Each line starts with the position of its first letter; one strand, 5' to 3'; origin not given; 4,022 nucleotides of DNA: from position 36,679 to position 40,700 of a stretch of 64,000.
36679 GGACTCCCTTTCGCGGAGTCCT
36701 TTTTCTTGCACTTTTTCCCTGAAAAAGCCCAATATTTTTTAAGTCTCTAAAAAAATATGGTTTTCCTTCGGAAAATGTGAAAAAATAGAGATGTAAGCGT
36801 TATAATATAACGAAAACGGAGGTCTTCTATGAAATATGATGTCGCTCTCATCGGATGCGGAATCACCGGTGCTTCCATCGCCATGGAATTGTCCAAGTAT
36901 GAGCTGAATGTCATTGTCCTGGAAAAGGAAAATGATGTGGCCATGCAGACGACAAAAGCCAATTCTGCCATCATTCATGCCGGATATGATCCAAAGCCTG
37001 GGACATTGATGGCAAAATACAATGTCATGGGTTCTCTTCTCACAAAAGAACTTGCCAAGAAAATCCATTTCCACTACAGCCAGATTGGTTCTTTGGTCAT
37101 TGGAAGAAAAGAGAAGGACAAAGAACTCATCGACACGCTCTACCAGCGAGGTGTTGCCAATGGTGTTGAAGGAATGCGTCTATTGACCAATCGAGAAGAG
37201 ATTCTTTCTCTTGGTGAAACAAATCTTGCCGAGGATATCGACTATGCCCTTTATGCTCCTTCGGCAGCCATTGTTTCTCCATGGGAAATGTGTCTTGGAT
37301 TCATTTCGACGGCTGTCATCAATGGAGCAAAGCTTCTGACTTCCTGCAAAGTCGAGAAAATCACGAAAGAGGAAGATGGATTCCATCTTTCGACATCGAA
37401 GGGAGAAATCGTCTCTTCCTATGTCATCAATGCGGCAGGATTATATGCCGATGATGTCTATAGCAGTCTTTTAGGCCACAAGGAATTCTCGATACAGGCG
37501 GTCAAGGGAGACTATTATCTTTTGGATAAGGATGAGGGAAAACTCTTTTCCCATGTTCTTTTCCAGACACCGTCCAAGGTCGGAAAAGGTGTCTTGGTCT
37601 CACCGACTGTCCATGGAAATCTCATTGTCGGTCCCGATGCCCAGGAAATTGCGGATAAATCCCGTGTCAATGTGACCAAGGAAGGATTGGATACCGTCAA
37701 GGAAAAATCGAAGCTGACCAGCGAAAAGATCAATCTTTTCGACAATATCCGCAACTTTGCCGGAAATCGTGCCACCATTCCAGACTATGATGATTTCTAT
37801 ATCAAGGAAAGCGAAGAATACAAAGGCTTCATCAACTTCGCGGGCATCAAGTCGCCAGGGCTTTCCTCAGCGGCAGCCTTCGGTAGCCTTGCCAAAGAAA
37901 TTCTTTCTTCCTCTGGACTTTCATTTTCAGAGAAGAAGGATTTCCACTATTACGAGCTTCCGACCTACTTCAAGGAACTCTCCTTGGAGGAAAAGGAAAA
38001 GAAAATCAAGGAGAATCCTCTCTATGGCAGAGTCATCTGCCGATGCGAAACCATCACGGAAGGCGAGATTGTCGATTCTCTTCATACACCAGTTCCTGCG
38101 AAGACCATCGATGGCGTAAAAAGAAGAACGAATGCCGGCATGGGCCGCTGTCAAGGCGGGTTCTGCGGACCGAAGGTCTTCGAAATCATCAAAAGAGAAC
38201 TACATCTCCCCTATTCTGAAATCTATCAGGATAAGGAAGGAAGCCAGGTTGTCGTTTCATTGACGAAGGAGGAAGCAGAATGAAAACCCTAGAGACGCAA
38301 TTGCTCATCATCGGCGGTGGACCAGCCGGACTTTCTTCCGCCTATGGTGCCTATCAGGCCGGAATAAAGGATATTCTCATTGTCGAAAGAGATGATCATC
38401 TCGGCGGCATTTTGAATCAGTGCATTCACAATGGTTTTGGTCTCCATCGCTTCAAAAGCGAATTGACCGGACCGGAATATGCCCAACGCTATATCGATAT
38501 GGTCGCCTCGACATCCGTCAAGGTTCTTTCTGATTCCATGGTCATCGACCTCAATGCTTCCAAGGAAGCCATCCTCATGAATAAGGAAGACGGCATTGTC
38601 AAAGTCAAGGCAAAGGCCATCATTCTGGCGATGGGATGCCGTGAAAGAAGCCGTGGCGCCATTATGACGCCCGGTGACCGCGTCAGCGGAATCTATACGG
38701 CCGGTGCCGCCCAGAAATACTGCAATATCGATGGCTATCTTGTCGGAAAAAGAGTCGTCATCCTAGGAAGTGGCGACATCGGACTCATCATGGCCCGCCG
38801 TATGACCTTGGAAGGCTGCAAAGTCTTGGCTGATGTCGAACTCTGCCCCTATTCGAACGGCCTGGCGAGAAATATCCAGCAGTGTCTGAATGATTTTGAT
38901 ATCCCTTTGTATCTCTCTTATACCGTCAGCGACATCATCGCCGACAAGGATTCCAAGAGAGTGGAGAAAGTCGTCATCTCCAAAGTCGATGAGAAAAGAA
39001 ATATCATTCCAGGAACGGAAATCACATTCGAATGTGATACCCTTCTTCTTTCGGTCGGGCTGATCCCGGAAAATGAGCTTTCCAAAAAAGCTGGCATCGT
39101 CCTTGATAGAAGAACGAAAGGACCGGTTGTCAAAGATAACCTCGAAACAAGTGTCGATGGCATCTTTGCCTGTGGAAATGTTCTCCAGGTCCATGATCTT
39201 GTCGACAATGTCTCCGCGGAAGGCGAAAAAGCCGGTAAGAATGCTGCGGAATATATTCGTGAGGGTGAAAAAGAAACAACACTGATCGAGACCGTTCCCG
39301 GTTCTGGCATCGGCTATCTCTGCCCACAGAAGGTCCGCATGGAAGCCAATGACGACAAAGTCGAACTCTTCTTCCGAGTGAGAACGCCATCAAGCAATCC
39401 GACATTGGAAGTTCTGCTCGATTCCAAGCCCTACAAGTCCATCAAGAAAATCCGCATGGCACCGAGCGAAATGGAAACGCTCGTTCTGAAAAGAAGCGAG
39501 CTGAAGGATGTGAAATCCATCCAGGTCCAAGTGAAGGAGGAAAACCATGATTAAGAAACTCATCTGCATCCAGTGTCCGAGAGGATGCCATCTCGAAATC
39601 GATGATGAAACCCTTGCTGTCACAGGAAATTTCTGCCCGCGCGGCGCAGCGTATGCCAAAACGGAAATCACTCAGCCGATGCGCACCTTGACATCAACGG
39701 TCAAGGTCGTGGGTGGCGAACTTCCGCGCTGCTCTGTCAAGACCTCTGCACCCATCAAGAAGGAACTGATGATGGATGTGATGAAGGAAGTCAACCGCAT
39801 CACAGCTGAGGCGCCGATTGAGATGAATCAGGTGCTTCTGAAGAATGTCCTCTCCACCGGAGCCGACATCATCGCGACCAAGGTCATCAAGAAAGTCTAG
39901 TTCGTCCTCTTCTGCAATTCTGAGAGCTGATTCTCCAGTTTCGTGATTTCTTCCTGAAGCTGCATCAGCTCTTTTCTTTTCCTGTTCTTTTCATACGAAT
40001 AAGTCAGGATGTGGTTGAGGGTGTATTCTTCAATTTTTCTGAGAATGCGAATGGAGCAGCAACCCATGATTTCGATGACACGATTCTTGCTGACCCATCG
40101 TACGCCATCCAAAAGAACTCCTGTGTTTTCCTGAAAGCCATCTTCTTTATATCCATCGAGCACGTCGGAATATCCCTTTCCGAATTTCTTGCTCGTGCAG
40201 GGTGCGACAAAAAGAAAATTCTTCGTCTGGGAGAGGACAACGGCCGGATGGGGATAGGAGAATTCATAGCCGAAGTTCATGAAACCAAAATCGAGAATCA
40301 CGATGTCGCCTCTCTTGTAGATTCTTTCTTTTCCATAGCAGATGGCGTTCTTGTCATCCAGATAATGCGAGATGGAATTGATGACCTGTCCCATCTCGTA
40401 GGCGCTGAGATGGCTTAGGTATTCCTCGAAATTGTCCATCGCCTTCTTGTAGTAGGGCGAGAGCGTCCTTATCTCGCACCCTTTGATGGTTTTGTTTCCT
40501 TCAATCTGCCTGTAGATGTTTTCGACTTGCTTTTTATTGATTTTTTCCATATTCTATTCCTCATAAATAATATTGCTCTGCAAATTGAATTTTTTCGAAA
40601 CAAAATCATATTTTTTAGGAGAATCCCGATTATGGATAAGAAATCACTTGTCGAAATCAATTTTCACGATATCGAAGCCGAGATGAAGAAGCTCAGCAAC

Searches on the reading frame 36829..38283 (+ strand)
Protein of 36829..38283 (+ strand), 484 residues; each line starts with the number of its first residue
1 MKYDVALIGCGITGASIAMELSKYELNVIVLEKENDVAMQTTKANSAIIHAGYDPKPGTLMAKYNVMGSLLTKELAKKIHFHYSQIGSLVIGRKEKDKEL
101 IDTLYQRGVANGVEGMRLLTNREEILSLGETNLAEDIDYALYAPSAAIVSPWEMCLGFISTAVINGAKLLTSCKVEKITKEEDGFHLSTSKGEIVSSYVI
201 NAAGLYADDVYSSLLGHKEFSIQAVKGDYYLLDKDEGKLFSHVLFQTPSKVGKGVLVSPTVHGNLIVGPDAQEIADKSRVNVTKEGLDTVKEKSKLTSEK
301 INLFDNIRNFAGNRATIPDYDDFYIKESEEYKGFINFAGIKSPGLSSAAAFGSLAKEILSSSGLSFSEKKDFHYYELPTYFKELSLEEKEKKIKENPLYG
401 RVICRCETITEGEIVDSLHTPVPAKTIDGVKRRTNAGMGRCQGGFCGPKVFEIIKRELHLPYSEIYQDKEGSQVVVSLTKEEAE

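Call 12: search_protein_families(library=pfam, proteins=[window:36829-38283:+], max_evalue=0.001)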
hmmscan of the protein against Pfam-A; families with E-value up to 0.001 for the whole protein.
window:36829-38283:+ (484 aa): 6 families
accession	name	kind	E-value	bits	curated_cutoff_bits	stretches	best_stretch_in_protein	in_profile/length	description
PF01266.30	DAO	-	2.3e-55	189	27.9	1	4-355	1-350/353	FAD dependent oxidoreductase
PF04324.20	Fer2_BFD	-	8.7e-13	48.8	26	1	402-455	1-49/50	BFD-like [2Fe-2S] binding domain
PF13738.12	Pyr_redox_3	-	1.2e-08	35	30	1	171-219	100-148/305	Pyridine nucleotide-disulphide oxidoreductase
PF07992.20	Pyr_redox_2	-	4.1e-05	23.6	26.1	0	3-81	1-69/291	Pyridine nucleotide-disulphide oxidoreductase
PF05834.18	Lycopene_cycl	-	5.9e-05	22.8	23.4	0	4-37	1-36/380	Lycopene cyclase protein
PF13450.12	NAD_binding_8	-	0.00068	20.3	21.9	0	8-42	2-36/68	NAD(P)-binding Rossmann-like domain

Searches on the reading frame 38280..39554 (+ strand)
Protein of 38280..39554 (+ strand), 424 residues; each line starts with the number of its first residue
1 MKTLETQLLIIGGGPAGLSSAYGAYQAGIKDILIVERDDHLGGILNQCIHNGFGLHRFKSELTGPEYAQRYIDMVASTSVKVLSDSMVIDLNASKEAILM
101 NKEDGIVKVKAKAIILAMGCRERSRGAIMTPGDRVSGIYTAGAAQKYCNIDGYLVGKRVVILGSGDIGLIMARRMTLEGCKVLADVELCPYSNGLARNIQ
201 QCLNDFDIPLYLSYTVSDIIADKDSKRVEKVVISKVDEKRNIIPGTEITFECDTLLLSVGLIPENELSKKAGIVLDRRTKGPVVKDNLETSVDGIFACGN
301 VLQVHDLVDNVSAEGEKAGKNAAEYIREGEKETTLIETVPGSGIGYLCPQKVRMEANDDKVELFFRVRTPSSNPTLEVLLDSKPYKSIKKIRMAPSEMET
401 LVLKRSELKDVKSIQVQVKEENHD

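Call 12: search_protein_families(library=pfam, proteins=[window:38280-39554:+], max_evalue=0.001)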
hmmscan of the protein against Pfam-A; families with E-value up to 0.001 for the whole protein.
window:38280-39554:+ (424 aa): 10 families
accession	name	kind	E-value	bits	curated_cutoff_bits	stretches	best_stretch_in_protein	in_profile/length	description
PF07992.20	Pyr_redox_2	-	3.8e-32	112.3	26.1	1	7-315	2-291/291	Pyridine nucleotide-disulphide oxidoreductase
PF13738.12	Pyr_redox_3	-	9.6e-12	45.2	30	1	9-40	1-32/305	Pyridine nucleotide-disulphide oxidoreductase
PF13450.12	NAD_binding_8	-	8e-08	32.9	21.9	1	10-52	1-42/68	NAD(P)-binding Rossmann-like domain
PF12831.13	FAD_oxidored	-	7.1e-07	29.3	27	1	8-45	2-38/416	FAD dependent oxidoreductase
PF00890.30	FAD_binding_2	-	1.3e-06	28.4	20.4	1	8-43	2-36/414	FAD binding domain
PF00070.33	Pyr_redox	-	6.5e-06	27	22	0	158-234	1-80/82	Pyridine nucleotide-disulphide oxidoreductase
PF01266.30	DAO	-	1.2e-05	25.5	27.9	1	8-42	2-35/353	FAD dependent oxidoreductase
PF01494.25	FAD_binding_3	-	0.00022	21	22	0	5-38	1-33/349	FAD binding domain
PF01134.28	GIDA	-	0.00022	20.8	22.1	0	8-43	2-37/391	Glucose inhibited division protein A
PF03486.20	HI0933_like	-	0.00028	20.8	50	0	7-42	2-36/244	HI0933-like protein Rossmann domain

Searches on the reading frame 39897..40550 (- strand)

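Call 12: search_protein_families(library=pfam, proteins=[window:39897-40550:-], max_evalue=0.001)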
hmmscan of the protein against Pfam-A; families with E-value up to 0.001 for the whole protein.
window:39897-40550:- (217 aa): 1 family
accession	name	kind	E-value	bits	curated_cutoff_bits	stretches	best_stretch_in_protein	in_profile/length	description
PF02452.23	PemK_toxin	-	6.3e-09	36.4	23.1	1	79-175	1-103/109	PemK-like, MazF-like toxin of type II toxin-antitoxin system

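Call 73: search_protein_families(library=padloc, proteins=[window:39897-40550:-], max_evalue=0.001)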
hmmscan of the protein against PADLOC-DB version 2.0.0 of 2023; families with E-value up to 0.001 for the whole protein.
window:39897-40550:- (217 aa): 0 families
